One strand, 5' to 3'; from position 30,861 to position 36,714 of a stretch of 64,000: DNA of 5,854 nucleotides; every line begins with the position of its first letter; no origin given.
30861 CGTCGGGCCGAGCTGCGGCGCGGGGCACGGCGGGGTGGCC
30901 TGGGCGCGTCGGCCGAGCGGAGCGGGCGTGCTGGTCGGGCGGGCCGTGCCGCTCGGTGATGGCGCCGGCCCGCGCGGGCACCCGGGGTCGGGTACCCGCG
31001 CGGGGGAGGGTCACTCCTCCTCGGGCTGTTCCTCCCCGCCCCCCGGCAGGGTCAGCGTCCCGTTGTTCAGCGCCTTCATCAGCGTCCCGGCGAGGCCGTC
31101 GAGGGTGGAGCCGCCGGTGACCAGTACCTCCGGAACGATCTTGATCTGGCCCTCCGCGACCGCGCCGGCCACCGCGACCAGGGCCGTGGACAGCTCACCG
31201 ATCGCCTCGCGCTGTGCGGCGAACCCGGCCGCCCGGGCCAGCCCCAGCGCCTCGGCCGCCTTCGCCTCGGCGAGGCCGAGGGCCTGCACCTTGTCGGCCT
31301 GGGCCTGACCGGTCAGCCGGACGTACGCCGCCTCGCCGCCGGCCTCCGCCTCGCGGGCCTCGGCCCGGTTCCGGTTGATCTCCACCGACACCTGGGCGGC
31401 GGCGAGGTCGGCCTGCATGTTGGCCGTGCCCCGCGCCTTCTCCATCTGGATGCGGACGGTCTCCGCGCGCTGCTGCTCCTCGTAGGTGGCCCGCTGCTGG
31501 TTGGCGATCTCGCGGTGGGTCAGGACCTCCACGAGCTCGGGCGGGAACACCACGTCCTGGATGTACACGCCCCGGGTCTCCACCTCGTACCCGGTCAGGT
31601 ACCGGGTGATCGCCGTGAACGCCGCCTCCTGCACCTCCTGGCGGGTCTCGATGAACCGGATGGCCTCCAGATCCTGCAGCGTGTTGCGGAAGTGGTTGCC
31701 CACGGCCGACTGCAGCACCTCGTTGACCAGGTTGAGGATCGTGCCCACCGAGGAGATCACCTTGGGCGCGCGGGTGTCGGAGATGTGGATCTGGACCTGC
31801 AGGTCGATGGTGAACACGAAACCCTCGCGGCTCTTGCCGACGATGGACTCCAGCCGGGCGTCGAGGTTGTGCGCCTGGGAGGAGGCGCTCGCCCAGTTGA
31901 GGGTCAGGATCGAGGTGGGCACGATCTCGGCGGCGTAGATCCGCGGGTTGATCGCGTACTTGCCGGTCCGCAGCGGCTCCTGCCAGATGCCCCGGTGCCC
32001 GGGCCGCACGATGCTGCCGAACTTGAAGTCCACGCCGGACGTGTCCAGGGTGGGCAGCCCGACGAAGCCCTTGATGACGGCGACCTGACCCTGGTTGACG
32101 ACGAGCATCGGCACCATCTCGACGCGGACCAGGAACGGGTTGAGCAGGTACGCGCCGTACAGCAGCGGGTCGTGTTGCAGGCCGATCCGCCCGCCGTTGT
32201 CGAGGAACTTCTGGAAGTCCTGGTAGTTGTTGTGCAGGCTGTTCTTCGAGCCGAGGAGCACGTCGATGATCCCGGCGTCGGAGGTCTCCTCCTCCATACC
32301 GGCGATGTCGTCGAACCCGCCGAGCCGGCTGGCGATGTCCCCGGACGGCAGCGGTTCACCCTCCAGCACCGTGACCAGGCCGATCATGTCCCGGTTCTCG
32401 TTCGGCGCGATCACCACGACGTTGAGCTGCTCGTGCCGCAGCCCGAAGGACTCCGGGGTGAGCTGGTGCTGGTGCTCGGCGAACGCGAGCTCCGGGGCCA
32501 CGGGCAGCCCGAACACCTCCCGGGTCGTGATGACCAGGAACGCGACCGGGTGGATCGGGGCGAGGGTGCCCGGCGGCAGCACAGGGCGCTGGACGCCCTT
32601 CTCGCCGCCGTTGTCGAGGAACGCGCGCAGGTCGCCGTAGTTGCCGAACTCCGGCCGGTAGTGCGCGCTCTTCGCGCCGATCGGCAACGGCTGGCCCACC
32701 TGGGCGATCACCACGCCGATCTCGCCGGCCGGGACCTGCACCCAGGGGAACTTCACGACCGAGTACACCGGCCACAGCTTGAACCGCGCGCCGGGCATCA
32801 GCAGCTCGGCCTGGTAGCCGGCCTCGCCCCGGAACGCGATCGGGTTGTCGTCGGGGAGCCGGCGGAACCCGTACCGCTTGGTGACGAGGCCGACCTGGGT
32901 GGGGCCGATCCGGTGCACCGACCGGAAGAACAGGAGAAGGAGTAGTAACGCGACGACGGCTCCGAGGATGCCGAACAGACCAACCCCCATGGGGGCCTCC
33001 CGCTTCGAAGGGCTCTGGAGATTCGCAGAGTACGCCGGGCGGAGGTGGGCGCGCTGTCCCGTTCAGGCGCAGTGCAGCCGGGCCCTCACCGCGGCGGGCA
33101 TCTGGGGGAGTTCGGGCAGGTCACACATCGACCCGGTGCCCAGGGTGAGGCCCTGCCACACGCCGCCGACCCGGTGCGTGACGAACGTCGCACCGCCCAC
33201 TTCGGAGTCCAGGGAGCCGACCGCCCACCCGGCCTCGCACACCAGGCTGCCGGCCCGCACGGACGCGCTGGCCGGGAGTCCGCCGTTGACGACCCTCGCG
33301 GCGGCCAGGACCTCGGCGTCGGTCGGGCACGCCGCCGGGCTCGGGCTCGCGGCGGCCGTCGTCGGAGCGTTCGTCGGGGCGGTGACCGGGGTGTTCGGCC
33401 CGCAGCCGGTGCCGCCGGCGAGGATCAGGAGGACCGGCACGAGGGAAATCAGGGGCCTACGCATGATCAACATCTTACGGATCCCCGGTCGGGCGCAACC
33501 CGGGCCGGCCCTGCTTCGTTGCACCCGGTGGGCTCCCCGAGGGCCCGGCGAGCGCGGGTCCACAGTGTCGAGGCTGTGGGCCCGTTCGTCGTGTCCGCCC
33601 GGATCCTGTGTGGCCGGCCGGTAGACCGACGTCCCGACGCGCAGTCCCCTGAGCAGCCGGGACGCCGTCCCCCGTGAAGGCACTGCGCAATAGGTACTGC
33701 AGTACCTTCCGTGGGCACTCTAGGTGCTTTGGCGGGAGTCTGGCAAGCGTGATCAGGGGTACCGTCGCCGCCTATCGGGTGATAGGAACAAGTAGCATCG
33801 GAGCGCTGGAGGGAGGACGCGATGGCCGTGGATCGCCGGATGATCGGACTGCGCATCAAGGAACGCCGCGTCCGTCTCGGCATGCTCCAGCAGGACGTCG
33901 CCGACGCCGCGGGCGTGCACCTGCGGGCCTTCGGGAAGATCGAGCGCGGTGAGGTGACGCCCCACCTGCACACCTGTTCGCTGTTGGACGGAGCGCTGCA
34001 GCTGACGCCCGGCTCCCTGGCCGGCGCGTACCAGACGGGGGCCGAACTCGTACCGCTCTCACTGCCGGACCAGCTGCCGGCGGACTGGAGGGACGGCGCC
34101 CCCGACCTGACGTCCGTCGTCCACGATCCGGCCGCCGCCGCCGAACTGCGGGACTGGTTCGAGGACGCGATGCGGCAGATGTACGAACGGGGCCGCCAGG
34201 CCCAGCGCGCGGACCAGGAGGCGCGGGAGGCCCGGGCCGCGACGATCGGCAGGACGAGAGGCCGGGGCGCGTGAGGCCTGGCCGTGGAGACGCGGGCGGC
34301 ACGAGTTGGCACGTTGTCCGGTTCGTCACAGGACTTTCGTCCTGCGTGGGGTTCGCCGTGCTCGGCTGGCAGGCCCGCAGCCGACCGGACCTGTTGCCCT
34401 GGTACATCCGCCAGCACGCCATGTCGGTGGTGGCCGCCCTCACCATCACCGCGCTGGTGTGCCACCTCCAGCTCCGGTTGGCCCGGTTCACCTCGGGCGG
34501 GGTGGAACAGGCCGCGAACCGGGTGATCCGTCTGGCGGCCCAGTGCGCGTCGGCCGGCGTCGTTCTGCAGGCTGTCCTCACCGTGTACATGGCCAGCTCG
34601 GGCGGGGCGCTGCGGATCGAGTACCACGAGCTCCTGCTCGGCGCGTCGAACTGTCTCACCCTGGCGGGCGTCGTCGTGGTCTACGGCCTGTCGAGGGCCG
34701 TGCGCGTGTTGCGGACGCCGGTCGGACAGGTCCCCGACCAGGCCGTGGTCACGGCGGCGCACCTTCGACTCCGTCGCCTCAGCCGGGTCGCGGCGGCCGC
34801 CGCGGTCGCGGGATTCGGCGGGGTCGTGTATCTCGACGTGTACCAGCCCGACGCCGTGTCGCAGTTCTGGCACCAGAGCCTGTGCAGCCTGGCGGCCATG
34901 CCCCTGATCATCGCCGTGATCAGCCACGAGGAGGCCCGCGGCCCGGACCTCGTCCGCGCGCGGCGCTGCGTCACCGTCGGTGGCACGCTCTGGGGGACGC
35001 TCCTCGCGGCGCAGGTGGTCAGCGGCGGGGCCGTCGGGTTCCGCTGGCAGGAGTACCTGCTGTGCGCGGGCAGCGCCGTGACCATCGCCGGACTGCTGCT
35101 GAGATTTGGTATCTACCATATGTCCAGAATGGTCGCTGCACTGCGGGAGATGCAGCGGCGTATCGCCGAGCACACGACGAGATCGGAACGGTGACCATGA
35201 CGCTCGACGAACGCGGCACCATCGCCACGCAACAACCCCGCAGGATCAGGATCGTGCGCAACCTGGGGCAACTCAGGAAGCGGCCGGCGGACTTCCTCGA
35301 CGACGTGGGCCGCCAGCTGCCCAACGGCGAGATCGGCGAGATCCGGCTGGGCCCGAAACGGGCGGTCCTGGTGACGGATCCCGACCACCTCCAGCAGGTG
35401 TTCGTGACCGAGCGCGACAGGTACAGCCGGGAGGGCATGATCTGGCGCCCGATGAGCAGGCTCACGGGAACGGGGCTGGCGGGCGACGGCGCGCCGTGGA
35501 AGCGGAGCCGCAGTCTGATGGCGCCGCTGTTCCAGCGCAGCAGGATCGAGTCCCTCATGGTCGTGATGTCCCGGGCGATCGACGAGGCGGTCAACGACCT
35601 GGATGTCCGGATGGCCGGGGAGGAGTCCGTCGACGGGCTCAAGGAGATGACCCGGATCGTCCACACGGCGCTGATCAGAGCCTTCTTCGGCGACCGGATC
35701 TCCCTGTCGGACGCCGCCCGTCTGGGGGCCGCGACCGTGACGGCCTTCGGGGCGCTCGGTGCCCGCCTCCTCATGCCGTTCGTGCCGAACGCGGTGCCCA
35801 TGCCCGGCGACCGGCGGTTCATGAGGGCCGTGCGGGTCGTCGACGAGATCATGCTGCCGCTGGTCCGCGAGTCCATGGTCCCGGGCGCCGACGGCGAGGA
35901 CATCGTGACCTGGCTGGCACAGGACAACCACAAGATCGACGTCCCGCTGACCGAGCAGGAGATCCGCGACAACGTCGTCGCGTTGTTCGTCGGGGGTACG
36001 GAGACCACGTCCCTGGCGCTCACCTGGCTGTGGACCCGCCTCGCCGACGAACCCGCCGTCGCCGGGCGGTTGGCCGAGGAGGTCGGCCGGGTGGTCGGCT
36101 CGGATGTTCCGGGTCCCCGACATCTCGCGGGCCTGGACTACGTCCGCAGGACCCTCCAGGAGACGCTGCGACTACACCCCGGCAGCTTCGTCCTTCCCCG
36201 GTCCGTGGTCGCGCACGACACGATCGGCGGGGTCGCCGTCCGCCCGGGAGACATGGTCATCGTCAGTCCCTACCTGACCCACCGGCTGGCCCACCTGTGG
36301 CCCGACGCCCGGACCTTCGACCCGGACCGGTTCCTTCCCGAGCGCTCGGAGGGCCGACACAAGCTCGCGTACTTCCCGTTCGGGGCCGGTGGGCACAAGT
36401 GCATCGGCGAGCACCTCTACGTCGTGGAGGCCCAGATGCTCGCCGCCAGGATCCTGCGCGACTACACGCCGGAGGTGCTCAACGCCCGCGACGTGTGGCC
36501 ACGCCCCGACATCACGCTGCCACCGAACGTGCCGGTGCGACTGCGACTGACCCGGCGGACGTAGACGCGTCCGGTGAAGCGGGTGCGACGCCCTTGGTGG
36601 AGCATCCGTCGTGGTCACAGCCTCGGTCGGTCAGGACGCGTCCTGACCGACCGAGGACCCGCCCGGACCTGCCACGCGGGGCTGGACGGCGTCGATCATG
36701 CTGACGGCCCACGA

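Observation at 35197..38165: Orphan class II (DxDD) terpene cyclase convergent with a cytochrome P450; no class I synthase or prenyltransferase nearby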

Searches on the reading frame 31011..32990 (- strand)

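Call 7: search_protein_families(library=pfam, proteins=[window:31011-32990:-], max_evalue=0.01)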
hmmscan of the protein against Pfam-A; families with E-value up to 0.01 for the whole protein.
window:31011-32990:- (659 aa): 1 family
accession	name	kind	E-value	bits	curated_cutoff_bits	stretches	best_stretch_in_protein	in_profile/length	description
PF01145.31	Band_7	-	4.6e-18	66.3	23.6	1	319-510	9-175/176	SPFH domain / Band 7 family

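Call 8: search_protein_families(library=ncbifam, proteins=[window:31011-32990:-], max_evalue=0.01)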
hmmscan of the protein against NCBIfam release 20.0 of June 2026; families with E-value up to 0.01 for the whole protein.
window:31011-32990:- (659 aa): 0 families

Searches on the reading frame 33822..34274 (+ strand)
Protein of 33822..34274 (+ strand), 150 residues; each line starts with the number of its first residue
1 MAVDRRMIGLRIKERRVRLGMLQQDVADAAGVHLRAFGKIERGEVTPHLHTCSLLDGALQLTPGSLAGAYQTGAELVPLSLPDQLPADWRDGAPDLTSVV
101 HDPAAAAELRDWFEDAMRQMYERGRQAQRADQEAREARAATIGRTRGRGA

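Call 7: search_protein_families(library=pfam, proteins=[window:33822-34274:+], max_evalue=0.01)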
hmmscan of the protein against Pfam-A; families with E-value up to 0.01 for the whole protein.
window:33822-34274:+ (150 aa): 3 families
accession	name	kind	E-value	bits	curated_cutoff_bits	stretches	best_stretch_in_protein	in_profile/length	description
PF01381.28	HTH_3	-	6.1e-08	33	23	1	12-64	1-53/55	Helix-turn-helix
PF13560.12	HTH_31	-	3.9e-05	24.3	27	1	9-63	3-58/64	Helix-turn-helix domain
PF15731.11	MqsA_antitoxin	-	0.0099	16.4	30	0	10-55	72-117/131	Antitoxin component of bacterial toxin-antitoxin system, MqsA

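Call 8: search_protein_families(library=ncbifam, proteins=[window:33822-34274:+], max_evalue=0.01)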
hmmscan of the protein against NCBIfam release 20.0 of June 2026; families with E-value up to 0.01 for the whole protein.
window:33822-34274:+ (150 aa): 7 families
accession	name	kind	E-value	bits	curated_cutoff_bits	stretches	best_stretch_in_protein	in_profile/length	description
TIGR03070.1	couple_hipB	subfamily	4.2e-09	36.2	71.65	1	7-50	2-45/58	type II toxin-antitoxin system Y4mF family antitoxin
NF041951.1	phage_RstR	subfamily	2.4e-07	31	80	1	8-67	3-62/108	RstR family transcriptional repressor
TIGR03830.1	CxxCG_CxxCG_HTH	subfamily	1.9e-06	27.7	61.8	1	3-57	61-115/127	type II TA system antitoxin MqsA family protein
NF007257.0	PRK09706.1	subfamily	0.00013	21.8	101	1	4-64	2-62/135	transcriptional repressor DicA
TIGR00270.2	TIGR00270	equivalog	0.00028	20.7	110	1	11-61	79-129/159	multiprotein bridging factor aMBF1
NF007408.0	PRK09943.1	equivalog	0.0029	17.2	211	1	7-52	7-52/185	HTH-type transcriptional regulator PuuR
NF006015.0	PRK08154.1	subfamily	0.0051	16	204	0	7-45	30-68/314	anaerobic benzoate catabolism transcriptional regulator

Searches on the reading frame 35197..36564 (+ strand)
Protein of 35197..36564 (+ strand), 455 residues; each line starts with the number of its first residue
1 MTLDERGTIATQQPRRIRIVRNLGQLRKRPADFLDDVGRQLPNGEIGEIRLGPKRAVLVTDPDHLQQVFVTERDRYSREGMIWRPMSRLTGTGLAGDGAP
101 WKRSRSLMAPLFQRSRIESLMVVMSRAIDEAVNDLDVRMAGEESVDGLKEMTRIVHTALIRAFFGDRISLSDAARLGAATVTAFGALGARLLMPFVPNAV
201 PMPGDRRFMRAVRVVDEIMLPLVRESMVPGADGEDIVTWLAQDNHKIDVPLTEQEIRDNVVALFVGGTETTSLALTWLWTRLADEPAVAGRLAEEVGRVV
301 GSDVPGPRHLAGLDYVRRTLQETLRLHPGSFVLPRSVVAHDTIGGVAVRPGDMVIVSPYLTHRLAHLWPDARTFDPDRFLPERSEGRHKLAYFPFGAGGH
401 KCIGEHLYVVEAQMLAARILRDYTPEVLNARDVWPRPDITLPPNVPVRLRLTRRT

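Call 7: search_protein_families(library=pfam, proteins=[window:35197-36564:+], max_evalue=0.01)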
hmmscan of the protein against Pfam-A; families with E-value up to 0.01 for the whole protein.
window:35197-36564:+ (455 aa): 1 family
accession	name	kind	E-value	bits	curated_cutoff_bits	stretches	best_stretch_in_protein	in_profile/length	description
PF00067.27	p450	-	4.3e-62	210.8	22.8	1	14-438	4-447/462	Cytochrome P450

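Call 8: search_protein_families(library=ncbifam, proteins=[window:35197-36564:+], max_evalue=0.01)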
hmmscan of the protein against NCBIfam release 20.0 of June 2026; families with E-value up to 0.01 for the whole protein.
window:35197-36564:+ (455 aa): 8 families
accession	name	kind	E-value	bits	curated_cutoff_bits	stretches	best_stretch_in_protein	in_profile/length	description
NF051859.1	AlbFlvMonOxTrpSyn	equivalog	1.7e-61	208.2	700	1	41-444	49-448/457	bifunctional albaflavenone monooxygenase/terpene synthase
NF045812.1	PentlenOxigase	equivalog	1.1e-52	179.4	800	1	13-455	6-441/444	pentalenene oxygenase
NF050147.1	aminopyruv_ApyO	equivalog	3.6e-37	128.1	525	1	97-452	84-422/444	RiPP biosynthesis cytochrome P450 ApyO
TIGR04538.1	P450_cycloAA_1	subfamily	8.2e-11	41.4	500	1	215-420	177-363/395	cytochrome P450, cyclodipeptide synthase-associated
NF045816.1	PentlenlactSyn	equivalog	2.3e-07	29.8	700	1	213-421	183-364/396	pentalenolactone synthase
NF041802.1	P450_SolI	exception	5.2e-06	25.2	850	1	232-424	231-396/424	solanimycin biosynthesis cytochrome P450 SolI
NF053744.1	FAProxCypCBc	equivalog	0.00031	19.5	600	1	315-409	275-370/416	CYP152 family fatty-acid peroxygenase CypC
NF041177.1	Cyp119_Thmprot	equivalog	0.0016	17.3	680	0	320-417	246-334/368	cytochrome P450 Cyp119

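Call 60: search_solved_structures(query=window:35197-36564:+, max_evalue=1e-20)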
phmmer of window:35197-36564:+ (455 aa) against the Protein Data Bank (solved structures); distinct sequences matched with E-value up to 1e-20: 161 (the best 60 are shown).
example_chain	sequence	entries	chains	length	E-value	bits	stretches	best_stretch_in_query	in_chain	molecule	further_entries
3dbg_A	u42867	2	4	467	3.5e-46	161.5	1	38-444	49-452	Putative cytochrome P450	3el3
7wzl_A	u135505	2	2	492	1.7e-43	152.6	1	43-454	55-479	Putative cytochrome P450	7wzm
6j94_A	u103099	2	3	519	1.1e-35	126.8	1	41-454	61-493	Protein LUTEIN DEFICIENT 5, chloroplastic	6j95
6l8i_A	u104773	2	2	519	1.3e-35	126.6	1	41-454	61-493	Protein LUTEIN DEFICIENT 5, chloroplastic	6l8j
4uhi_A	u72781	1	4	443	2.2e-31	112.7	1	195-429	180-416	STEROL 14-ALPHA DEMETHYLASE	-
4uhl_A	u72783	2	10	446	2.2e-31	112.7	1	195-429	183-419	STEROL 14-ALPHA DEMETHYLASE | Lanosterol 14-alpha demethylase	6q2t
6uez_A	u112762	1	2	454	2.3e-31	112.6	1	195-429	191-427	Lanosterol 14-alpha demethylase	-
8yqo_A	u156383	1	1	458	2.3e-31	112.6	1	195-430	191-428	Lanosterol 14-alpha demethylase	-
3jus_A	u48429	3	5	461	2.4e-31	112.6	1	195-430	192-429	Lanosterol 14-alpha demethylase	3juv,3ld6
8ss0_A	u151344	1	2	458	2.4e-31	112.6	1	195-430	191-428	Lanosterol 14-alpha demethylase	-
8sbi_A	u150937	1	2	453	2.4e-31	112.6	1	195-429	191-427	Lanosterol 14-alpha demethylase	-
2q9f_A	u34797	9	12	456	7.9e-31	110.9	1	44-448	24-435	Cytochrome P450 46A1 | Cholesterol 24-hydroxylase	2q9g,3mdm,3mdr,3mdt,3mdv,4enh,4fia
7lrl_A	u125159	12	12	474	9e-31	110.7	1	44-448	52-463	Cholesterol 24-hydroxylase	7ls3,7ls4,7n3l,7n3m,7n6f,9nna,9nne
9bat_A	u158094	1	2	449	8.2e-28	100.9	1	196-430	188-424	Lanosterol 14-alpha demethylase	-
3g1q_A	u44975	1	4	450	1.5e-27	100.1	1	7-439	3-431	Sterol 14-alpha-demethylase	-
6mi0_A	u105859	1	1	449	1.7e-27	99.9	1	18-453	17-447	Cytochrome P450 51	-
7jj1_A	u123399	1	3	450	1.7e-27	99.9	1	18-453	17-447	Cytochrome P450 51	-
6mcw_A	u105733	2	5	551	3.4e-27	98.9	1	18-452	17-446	Cytochrome P450 51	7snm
5vcd_A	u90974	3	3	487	4.5e-24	88.6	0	256-425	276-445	Cytochrome P450 3A4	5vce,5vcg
7kvk_A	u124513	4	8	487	1.1e-23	87.3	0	256-426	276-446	Cytochrome P450 3A4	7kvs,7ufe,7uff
4ny4_A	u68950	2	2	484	1.4e-23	86.9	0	256-426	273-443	Cytochrome P450 3A4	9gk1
1w0e_A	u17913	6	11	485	1.5e-23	86.9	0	256-426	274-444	CYTOCHROME P450 3A4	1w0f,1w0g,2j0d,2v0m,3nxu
1tqn_A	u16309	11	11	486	1.5e-23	86.9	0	256-426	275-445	cytochrome P450 3A4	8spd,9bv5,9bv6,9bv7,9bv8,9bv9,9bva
7lxl_A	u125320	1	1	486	1.5e-23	86.9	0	256-426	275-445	Cytochrome P450 3A4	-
3tjs_A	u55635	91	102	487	1.5e-23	86.9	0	256-426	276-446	Cytochrome P450 3A4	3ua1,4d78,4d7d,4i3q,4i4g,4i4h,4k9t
6ma7_A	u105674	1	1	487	1.5e-23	86.9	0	256-426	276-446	Cytochrome P450 3A4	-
9yk4_A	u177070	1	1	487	1.5e-23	86.8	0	256-425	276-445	Cytochrome P450 3A4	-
4d6z_A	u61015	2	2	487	1.8e-23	86.6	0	256-426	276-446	CYTOCHROME P450 3A4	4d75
3qi8_B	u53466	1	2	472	2.1e-23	86.4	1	89-426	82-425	Evolved Cytochrome P450 variant (22A3)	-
5dyp_A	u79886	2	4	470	2.7e-23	86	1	100-430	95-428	Bifunctional P-450/NADPH-P450 reductase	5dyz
9l7u_A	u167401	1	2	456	3.4e-23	85.7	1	90-440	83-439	Bifunctional cytochrome P450/NADPH--P450 reductase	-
9l7s_A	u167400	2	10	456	3.7e-23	85.6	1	90-440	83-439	Bifunctional cytochrome P450/NADPH--P450 reductase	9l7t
7wy2_A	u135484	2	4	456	4e-23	85.5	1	90-440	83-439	Bifunctional cytochrome P450/NADPH--P450 reductase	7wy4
2x7y_A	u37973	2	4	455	4e-23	85.5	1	90-440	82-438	BIFUNCTIONAL P-450/NADPH-P450 REDUCTASE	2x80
7egn_A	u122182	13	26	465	4.3e-23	85.4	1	90-440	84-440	Bifunctional cytochrome P450/NADPH--P450 reductase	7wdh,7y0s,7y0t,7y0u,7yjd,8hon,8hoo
1zo4_A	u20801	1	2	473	4.3e-23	85.4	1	100-430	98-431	Bifunctional P-450:NADPH-P450 reductase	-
9l7v_A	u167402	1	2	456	4.6e-23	85.3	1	99-440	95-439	Bifunctional cytochrome P450/NADPH--P450 reductase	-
5veu_A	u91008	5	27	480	4.6e-23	85.2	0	251-433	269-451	Cytochrome P450 3A5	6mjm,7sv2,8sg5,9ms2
7lad_A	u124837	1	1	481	4.7e-23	85.2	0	251-433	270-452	Cytochrome P450 3A5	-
3psx_A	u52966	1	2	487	5.2e-23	85.1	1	100-430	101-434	Bifunctional P-450/NADPH-P450 reductase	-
9wat_A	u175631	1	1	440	5.5e-23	85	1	100-454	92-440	Cytochrome P450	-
9iss_A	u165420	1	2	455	6e-23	84.9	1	100-440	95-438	Bifunctional cytochrome P450/NADPH--P450 reductase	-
9ist_A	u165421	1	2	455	6.2e-23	84.8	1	100-440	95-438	Bifunctional cytochrome P450/NADPH--P450 reductase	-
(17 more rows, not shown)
